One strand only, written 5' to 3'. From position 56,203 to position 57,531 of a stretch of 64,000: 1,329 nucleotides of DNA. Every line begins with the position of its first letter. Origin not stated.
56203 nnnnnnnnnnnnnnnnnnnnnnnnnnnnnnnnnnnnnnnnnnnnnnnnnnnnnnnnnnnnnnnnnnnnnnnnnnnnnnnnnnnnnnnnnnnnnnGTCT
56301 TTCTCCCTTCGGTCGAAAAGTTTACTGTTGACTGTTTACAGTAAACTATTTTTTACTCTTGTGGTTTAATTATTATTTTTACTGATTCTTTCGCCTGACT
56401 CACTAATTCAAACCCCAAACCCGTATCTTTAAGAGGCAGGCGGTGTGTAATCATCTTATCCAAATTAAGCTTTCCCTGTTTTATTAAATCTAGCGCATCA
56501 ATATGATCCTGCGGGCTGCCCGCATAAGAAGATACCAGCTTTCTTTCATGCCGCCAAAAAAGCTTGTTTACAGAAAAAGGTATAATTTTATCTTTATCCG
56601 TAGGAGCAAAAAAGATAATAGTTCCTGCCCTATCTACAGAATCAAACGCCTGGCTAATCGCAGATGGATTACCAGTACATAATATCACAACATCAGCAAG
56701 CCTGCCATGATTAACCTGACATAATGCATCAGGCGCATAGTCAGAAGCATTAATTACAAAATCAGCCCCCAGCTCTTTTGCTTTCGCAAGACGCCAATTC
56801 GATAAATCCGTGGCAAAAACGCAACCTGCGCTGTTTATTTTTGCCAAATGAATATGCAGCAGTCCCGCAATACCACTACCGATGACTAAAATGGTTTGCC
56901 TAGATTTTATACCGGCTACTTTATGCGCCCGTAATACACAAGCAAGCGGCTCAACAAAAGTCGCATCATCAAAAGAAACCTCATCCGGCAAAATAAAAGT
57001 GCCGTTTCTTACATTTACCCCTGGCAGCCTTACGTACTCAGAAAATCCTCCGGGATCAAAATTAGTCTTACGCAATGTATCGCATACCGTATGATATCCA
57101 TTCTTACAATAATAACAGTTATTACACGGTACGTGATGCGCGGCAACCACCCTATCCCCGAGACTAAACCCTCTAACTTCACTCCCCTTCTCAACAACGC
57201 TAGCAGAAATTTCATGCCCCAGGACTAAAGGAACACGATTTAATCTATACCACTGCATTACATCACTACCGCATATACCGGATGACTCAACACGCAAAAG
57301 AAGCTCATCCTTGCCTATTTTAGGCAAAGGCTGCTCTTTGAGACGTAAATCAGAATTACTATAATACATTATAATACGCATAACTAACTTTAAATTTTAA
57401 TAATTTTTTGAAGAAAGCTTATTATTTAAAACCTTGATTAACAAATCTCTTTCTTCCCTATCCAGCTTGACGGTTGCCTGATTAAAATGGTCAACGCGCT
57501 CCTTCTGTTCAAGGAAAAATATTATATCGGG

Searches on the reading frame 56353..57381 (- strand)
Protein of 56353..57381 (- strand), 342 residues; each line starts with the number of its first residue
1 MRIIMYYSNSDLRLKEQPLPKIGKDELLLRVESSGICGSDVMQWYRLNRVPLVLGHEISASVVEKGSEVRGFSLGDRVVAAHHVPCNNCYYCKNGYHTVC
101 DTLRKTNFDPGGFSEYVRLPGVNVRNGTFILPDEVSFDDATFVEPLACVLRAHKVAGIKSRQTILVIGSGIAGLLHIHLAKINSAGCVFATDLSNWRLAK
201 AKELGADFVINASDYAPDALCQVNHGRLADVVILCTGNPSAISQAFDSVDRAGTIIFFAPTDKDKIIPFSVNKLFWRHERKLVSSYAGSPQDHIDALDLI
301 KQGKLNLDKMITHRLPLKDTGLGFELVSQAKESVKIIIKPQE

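Call 67: find_encoding_contigs(protein=window:56353-57381:-, flank=10000, max_places=1)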
Protein window:56353-57381:- (342 aa): 1 contig read that carries it; 1 place shown.
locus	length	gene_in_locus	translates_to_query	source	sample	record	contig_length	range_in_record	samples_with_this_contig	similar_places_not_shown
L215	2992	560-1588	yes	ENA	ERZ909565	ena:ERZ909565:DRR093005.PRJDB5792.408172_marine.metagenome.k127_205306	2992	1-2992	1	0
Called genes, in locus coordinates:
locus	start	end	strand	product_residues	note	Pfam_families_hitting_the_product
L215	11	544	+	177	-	-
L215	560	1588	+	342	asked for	PF08240:ADH_N, PF16912:Glu_dehyd_C, PF00107:ADH_zinc_N, PF13602:ADH_zinc_N_2 (weak)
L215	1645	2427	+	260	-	PF01791:DeoC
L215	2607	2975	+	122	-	PF00072:Response_reg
